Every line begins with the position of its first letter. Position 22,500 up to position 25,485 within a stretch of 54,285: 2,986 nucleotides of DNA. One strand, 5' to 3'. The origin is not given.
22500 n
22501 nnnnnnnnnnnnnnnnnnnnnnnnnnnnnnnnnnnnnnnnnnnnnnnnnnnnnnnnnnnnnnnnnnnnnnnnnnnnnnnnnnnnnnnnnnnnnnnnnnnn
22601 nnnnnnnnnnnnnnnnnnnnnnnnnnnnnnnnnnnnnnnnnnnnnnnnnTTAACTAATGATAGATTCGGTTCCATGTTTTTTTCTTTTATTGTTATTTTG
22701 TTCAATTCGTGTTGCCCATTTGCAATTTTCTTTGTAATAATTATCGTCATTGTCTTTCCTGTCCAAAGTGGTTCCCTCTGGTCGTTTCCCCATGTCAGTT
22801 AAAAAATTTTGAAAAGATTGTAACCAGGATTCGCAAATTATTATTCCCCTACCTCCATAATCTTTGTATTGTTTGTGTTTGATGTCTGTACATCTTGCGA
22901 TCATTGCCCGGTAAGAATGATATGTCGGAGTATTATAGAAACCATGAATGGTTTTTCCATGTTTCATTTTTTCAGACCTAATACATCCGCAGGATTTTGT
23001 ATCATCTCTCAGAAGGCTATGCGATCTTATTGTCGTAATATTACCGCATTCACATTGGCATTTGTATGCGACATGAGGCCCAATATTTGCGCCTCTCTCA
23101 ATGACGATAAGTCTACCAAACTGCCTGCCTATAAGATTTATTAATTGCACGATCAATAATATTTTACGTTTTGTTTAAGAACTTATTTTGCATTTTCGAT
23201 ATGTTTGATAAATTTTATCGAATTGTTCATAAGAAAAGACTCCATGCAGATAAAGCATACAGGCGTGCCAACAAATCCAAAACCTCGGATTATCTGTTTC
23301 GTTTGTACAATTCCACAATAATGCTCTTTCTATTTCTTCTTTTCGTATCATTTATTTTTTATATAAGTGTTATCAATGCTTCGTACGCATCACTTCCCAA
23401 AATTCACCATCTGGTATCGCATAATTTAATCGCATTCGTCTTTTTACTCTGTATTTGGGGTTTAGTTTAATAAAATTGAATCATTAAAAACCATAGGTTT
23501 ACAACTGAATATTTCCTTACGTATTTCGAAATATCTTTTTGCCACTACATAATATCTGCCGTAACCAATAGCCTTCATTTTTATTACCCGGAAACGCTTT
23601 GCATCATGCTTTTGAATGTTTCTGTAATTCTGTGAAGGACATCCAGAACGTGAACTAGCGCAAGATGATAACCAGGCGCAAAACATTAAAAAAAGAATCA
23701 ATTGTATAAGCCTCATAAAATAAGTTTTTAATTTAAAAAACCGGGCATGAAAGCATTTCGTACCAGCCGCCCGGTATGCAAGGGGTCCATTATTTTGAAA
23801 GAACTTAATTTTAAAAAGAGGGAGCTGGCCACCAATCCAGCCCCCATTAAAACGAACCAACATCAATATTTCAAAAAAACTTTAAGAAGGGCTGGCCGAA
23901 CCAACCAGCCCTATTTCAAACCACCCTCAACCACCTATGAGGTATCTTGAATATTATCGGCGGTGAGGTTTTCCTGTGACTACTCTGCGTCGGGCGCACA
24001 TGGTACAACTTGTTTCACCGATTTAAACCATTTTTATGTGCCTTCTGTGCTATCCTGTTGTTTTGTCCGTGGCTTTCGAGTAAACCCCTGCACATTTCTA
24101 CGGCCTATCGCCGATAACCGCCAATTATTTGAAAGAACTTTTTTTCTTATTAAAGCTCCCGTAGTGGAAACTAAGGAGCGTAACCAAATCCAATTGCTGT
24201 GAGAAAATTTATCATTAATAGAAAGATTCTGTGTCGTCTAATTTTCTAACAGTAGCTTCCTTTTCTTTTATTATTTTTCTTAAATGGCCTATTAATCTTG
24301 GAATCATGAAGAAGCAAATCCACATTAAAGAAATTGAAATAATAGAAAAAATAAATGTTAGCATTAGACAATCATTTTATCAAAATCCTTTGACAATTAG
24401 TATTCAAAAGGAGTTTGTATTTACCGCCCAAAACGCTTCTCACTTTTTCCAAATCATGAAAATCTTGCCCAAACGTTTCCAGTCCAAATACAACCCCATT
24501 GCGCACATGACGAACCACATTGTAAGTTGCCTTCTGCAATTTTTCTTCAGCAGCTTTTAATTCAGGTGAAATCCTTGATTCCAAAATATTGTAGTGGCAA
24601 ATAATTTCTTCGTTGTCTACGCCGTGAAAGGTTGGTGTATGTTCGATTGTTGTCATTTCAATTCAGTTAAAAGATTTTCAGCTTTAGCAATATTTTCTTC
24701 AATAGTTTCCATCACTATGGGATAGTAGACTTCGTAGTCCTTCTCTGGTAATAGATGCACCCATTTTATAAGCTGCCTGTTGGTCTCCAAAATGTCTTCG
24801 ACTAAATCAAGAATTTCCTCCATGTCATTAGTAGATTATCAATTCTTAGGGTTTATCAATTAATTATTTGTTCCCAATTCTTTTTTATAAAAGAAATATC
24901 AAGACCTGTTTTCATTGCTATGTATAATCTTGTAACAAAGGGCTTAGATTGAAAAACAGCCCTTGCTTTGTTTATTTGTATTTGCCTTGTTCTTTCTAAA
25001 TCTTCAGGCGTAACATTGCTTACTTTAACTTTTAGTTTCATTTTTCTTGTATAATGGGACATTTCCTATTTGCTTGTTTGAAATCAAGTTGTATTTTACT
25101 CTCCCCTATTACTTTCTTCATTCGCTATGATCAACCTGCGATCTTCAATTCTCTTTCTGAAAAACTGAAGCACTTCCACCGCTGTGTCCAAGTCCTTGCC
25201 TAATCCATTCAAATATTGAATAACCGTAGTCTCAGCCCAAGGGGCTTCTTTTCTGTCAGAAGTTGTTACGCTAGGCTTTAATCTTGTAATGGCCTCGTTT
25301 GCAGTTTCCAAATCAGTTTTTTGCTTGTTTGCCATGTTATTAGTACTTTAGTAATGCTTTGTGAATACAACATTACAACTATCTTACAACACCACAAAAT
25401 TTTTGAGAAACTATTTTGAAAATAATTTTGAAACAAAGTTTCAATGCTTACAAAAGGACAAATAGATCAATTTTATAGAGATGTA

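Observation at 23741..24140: G+C-rich structured RNA followed by three tandem terminators between immediate-early and delayed-early genes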

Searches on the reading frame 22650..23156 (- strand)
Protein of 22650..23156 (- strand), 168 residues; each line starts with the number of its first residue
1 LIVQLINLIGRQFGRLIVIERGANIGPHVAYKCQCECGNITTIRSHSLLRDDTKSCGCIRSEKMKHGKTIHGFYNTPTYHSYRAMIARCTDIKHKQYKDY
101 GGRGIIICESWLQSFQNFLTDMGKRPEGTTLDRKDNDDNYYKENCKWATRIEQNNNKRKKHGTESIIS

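Call 14: search_protein_families(library=pfam, proteins=[window:22650-23156:-], max_evalue=0.01)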
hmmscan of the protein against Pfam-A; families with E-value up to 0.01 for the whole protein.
window:22650-23156:- (168 aa): 0 families

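Call 15: search_protein_families(library=phrogs, proteins=[window:22650-23156:-], max_evalue=0.001)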
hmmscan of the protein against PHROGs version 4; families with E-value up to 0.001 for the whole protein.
window:22650-23156:- (168 aa): 8 families
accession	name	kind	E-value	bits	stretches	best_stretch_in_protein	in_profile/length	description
phrog_374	-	DNA, RNA and nucleotide metabolism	1.1e-61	210.4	1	6-161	195-358/617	HNH endonuclease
phrog_8790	-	DNA, RNA and nucleotide metabolism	3.1e-41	142.9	1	62-163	9-109/241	restriction endonuclease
phrog_3377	-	DNA, RNA and nucleotide metabolism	9.9e-40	137.5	1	68-162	4-99/196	HNH endonuclease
phrog_2081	-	DNA, RNA and nucleotide metabolism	1.7e-26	94.4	1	52-165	80-203/433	HNH endonuclease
phrog_953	-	DNA, RNA and nucleotide metabolism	2.7e-12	47.7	1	71-155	217-303/420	HNH endonuclease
phrog_18493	-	unknown function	1.7e-05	25.9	1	5-73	57-123/136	-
phrog_4578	-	DNA, RNA and nucleotide metabolism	3.1e-05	24.9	1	118-161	19-63/130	HNH endonuclease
phrog_22195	-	unknown function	9.5e-05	23.2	1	8-80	10-74/148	-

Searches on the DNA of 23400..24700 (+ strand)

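Call 7: search_rna_families(source=window, start=23600, end=24400, threshold=evalue, max_evalue=10, show_alignments=3)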
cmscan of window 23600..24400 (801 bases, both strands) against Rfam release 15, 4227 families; matches with E-value up to 10: 4.
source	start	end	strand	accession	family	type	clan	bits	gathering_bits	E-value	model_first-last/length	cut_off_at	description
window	23811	23919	+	RF01775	RsaOG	Gene; sRNA;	-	21.7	50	0.78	1-147/147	no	RNA S.aureus Orsay G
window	23704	23764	-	RF00274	SNORD57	Gene; snRNA; snoRNA; CD-box;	CL00058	17.6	47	1.2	1-72/72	no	Small nucleolar RNA SNORD57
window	23820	23958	-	RF02634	EF3314_EF3315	Gene; sRNA;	-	16.5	100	0.34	1-141/141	no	Enterococcus sRNA EF3314_EF3315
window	24260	24330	+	RF01182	SNORD11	Gene; snRNA; snoRNA; CD-box;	CL00103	16.1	55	7.7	1-84/84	no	Small nucleolar RNA SNORD11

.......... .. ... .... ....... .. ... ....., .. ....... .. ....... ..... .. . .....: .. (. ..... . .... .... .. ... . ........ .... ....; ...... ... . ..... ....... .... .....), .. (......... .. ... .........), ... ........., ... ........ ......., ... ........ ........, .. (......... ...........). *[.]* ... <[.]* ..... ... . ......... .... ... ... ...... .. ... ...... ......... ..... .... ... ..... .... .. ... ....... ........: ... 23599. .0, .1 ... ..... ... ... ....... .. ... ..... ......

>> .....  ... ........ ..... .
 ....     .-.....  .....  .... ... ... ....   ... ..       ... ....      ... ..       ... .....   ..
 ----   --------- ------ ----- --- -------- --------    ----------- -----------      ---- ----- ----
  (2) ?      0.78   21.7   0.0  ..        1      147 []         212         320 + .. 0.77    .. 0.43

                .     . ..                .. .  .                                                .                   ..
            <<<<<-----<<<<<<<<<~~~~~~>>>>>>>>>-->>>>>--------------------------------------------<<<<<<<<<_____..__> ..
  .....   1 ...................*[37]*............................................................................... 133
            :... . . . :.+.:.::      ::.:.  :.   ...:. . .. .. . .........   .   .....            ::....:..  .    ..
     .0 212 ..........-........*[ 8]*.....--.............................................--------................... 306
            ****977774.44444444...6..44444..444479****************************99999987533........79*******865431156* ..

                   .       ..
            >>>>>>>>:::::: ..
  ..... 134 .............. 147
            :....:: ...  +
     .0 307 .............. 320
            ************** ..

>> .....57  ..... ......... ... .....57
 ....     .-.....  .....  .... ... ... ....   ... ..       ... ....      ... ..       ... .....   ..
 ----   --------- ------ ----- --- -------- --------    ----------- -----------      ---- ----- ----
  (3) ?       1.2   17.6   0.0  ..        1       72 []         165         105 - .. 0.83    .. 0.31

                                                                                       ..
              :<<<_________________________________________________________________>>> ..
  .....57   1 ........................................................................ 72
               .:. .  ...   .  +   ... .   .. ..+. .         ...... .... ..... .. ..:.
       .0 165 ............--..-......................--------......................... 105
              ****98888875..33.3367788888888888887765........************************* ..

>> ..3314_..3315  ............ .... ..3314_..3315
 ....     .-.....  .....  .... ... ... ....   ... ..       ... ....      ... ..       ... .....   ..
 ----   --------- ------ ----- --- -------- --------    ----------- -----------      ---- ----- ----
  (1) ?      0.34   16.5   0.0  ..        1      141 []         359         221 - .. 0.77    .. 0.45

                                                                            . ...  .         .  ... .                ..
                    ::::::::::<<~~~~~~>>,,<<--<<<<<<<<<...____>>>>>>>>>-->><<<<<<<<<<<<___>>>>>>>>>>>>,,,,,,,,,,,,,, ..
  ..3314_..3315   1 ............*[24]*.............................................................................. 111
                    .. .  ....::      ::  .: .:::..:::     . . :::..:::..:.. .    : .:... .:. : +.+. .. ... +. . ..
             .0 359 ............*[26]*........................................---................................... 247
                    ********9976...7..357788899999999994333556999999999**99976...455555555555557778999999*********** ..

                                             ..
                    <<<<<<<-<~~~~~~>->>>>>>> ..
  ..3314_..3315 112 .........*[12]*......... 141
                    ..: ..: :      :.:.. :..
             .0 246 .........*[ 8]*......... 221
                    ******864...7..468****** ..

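Call 9: search_dna_similar(query=window:23400-24700:+, collection=phages, mode=distant)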
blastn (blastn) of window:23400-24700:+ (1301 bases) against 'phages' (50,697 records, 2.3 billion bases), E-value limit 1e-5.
No match.

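Call 73: search_dna_similar(query=window:23860-24230:-, collection=plasmids, mode=distant, max_evalue=0.01)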
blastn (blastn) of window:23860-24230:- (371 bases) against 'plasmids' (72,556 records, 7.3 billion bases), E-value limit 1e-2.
No match.

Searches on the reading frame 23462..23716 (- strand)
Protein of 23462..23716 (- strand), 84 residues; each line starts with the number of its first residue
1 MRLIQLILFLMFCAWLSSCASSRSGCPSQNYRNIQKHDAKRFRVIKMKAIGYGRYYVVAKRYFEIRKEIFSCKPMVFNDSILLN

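Call 14: search_protein_families(library=pfam, proteins=[window:23462-23716:-], max_evalue=0.01)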
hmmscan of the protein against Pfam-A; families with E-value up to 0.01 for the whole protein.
window:23462-23716:- (84 aa): 0 families

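Call 15: search_protein_families(library=phrogs, proteins=[window:23462-23716:-], max_evalue=0.001)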
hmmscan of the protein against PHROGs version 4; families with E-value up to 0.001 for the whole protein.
window:23462-23716:- (84 aa): 0 families

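Call 20: find_related_loci(query=window:23462-23716:-, collection=viral_contigs, flank=4000)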
Query window:23462-23716:- (84 aa) in viral_contigs; peptide patterns used: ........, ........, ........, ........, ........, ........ (x = any residue, [..] = any of these).
57 stretches matched a pattern; 1 encode a relative of the query (tblastn E <= 1e-3); 1 distinct loci.
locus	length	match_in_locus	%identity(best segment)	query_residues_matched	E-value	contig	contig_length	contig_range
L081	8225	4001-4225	41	6-83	4e-13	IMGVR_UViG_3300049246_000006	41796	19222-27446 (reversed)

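Call 21: find_encoding_contigs(protein=window:23462-23716:-, flank=3000, max_places=10)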
Protein window:23462-23716:- (84 aa): no gene with exactly this product is on record in the collection.

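Call 30: find_homologous_proteins(query=window:23462-23716:-, max_evalue=0.001)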
Query window:23462-23716:- (84 aa): 3 proteins with E <= 0.001 among 4 candidates.
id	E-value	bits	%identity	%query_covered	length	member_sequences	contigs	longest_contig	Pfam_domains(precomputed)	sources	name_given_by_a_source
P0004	2.0e-49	183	100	100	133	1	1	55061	-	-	-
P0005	1.4e-29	119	67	100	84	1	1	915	-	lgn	-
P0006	7.3e-20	89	76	65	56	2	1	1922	-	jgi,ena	-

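Call 33: find_encoding_contigs(protein=P0006, flank=3000)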
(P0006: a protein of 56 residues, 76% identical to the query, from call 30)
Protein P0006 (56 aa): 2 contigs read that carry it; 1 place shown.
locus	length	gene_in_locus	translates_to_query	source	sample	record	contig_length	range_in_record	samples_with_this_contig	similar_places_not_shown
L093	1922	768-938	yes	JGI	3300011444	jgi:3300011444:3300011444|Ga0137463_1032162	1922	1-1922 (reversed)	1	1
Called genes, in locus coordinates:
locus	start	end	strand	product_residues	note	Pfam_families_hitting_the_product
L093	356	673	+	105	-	-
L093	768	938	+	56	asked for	-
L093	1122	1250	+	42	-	-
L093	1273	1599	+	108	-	-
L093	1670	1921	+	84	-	?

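Call 34: find_encoding_contigs(protein=P0005, flank=3000)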
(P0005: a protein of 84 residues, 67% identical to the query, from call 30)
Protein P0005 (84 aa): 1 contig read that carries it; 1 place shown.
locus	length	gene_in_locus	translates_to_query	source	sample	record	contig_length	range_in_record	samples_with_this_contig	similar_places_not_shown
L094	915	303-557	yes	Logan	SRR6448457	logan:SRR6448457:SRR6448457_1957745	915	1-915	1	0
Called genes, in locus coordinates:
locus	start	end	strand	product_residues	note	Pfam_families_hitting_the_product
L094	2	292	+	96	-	?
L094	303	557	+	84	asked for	-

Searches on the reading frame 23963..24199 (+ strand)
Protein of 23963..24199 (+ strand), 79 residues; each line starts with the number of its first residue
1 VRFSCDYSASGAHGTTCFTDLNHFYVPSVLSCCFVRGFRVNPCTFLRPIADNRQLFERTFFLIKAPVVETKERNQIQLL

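Call 111: search_protein_representatives(protein=window:23963-24199:+)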
Query: 79 residues. Proteins with E-value up to 0.001 (for the whole library): 1; up to 1e-10: 0; up to 1e-30: 0. The best 1 are listed.
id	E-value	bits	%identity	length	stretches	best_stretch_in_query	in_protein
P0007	1.6e-04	37.8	40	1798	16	15-39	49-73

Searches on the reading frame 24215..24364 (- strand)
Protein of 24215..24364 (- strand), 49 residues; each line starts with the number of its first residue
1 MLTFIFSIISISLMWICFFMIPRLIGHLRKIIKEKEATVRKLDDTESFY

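Call 14: search_protein_families(library=pfam, proteins=[window:24215-24364:-], max_evalue=0.01)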
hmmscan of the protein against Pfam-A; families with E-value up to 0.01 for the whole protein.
window:24215-24364:- (49 aa): 0 families

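Call 15: search_protein_families(library=phrogs, proteins=[window:24215-24364:-], max_evalue=0.001)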
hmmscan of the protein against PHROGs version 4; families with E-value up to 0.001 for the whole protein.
window:24215-24364:- (49 aa): 0 families

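Call 67: find_encoding_contigs(protein=window:24215-24364:-, flank=3000, max_places=10)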
Protein window:24215-24364:- (49 aa): no gene with exactly this product is on record in the collection.

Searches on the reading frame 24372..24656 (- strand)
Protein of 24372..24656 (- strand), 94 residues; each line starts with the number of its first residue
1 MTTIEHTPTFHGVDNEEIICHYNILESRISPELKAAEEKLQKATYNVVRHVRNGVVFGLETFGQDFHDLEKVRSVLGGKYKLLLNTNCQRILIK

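Call 14: search_protein_families(library=pfam, proteins=[window:24372-24656:-], max_evalue=0.01)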
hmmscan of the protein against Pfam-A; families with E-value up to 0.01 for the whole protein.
window:24372-24656:- (94 aa): 0 families

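Call 15: search_protein_families(library=phrogs, proteins=[window:24372-24656:-], max_evalue=0.001)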
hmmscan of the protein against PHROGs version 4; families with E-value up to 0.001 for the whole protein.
window:24372-24656:- (94 aa): 0 families

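Call 19: find_related_loci(query=window:24372-24656:-, collection=viral_contigs, flank=4000)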
Query window:24372-24656:- (94 aa) in viral_contigs; peptide patterns used: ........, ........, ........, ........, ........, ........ (x = any residue, [..] = any of these).
146 stretches matched a pattern, but none encodes a relative of the query by tblastn (E <= 1e-3).

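Call 24: find_encoding_contigs(protein=window:24372-24656:-, flank=3000, max_places=10)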
Protein window:24372-24656:- (94 aa): 4 contigs read that carry it; 3 places shown.
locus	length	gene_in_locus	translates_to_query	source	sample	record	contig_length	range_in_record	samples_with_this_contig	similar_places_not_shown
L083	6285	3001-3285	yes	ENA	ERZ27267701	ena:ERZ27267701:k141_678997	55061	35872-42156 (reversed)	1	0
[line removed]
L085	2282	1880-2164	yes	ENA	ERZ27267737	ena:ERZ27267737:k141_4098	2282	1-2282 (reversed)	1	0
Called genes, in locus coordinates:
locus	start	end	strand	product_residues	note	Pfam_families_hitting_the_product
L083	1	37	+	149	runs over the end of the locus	PF18925:DUF5675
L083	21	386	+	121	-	PF20137:BubE (faint)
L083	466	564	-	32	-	-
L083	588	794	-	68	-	-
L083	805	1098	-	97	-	-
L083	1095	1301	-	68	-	PF01381:HTH_3 (weak)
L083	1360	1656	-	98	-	-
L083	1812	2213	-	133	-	-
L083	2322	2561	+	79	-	-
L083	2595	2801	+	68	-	-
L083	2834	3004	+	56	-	-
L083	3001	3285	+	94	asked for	-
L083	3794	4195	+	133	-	-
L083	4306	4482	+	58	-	-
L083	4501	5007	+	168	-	-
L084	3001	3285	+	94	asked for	-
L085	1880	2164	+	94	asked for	-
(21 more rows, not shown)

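Call 29: find_homologous_proteins(query=window:24372-24656:-, max_evalue=0.001)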
Query window:24372-24656:- (94 aa): 3 proteins with E <= 0.001 among 4 candidates.
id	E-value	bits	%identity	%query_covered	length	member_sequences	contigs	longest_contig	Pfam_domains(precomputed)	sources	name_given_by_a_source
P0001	7.2e-49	181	93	94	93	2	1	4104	-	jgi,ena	-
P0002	8.3e-27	111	62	96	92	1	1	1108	-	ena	-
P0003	4.1e-13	67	54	78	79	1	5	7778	-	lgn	-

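Call 31: find_encoding_contigs(protein=P0001, flank=4000)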
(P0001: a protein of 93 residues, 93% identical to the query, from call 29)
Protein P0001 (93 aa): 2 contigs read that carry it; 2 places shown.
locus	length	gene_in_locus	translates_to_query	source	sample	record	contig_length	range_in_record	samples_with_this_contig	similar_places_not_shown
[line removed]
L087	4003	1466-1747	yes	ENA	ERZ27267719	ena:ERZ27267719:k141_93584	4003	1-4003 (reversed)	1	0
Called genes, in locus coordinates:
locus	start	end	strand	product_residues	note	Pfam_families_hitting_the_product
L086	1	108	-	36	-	?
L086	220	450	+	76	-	-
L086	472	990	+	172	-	PF13392:HNH_3 (faint)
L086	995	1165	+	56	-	-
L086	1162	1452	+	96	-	-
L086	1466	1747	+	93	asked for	-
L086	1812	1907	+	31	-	-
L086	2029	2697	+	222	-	PF05551:zf-His_Me_endon (faint), PF13392:HNH_3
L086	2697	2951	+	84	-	-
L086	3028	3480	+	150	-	PF24746:DUF7694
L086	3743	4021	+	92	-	-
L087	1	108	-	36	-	?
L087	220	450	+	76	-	-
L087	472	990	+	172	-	PF13392:HNH_3 (faint)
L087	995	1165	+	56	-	-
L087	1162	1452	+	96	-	-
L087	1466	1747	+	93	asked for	-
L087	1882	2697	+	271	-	PF05551:zf-His_Me_endon (faint), PF13392:HNH_3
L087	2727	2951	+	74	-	-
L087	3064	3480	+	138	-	PF24746:DUF7694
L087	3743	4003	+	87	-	?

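Call 32: find_encoding_contigs(protein=P0003, flank=6000)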
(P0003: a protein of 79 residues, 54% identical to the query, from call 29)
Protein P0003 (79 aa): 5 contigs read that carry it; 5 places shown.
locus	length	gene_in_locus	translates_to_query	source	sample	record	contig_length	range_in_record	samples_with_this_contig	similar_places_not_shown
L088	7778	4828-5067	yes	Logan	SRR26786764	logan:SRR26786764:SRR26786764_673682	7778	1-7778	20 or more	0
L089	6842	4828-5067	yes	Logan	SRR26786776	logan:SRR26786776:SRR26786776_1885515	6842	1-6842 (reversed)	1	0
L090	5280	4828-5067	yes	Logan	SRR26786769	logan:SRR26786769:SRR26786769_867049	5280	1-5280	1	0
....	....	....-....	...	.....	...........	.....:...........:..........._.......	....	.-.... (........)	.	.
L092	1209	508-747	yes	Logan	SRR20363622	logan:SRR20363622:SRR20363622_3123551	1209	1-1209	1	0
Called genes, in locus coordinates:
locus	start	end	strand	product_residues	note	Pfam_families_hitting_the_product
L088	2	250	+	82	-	?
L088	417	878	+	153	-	PF13539:Peptidase_M15_4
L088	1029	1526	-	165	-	-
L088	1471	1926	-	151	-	-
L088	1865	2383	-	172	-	PF02195:ParB_N (weak)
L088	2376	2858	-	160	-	PF06339:Ectoine_synth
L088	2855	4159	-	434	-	PF01507:PAPS_reduct, PF11922:DUF3440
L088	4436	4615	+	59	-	-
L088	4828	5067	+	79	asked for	-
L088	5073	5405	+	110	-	-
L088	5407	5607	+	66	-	-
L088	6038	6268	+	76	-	-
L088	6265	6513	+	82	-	-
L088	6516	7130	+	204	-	PF04404:ERF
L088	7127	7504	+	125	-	-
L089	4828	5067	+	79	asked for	-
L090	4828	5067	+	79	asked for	-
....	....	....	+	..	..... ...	-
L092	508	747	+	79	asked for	-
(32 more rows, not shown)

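Call 66: find_encoding_contigs(protein=P0002, flank=3000)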
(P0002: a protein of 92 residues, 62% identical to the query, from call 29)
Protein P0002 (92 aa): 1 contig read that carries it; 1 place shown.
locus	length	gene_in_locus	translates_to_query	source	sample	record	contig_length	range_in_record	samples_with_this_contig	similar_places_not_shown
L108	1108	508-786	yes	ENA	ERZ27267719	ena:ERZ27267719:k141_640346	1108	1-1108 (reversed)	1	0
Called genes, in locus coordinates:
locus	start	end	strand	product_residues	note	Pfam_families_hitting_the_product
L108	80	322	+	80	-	-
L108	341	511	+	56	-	-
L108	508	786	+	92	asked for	-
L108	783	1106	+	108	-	?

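Call 105: search_solved_structures(query=window:24372-24656:-, max_evalue=1)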
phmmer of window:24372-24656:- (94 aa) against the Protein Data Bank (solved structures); distinct sequences matched with E-value up to 1: 4.
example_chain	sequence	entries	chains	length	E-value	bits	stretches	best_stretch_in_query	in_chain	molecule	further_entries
9e6q_AR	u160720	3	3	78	0.031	17.8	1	44-83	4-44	Large ribosomal subunit protein eL20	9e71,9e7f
1t4a_A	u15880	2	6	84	0.34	14.5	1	21-72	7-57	PurS | Hypothetical UPF0062 protein yexA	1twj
1vkh_A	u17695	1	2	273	0.37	14.4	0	9-56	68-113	putative serine hydrolase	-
6zxt_A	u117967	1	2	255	0.69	13.5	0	21-74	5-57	Ribose-5-phosphate isomerase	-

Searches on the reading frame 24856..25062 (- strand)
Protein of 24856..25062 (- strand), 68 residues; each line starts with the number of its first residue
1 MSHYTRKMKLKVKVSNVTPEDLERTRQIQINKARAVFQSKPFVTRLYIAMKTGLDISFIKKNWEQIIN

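Call 14: search_protein_families(library=pfam, proteins=[window:24856-25062:-], max_evalue=0.01)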
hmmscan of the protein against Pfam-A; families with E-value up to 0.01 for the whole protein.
window:24856-25062:- (68 aa): 0 families

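Call 15: search_protein_families(library=phrogs, proteins=[window:24856-25062:-], max_evalue=0.001)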
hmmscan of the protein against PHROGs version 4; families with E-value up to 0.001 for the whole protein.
window:24856-25062:- (68 aa): 0 families

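Call 104: search_solved_structures(query=window:24856-25062:-, max_evalue=1)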
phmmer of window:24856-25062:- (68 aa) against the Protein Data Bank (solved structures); distinct sequences matched with E-value up to 1: 0.

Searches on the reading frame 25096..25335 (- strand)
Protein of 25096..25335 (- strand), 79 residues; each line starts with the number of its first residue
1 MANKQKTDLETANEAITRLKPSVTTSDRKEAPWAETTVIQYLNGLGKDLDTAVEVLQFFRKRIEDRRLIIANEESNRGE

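Call 14: search_protein_families(library=pfam, proteins=[window:25096-25335:-], max_evalue=0.01)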
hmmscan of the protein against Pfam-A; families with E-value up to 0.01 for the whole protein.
window:25096-25335:- (79 aa): 0 families

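Call 15: search_protein_families(library=phrogs, proteins=[window:25096-25335:-], max_evalue=0.001)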
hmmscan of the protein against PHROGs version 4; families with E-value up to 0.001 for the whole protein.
window:25096-25335:- (79 aa): 0 families

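Call 103: search_solved_structures(query=window:25096-25335:-, max_evalue=1)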
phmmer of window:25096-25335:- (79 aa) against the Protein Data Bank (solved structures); distinct sequences matched with E-value up to 1: 2.
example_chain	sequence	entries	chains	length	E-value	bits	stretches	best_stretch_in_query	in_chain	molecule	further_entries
1zwc_A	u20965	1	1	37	0.5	13.8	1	37-70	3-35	PARATHYROID HORMONE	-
3n27_A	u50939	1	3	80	0.6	13.6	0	3-54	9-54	Fusion glycoprotein F0, linker, Fusion glycoprotein F0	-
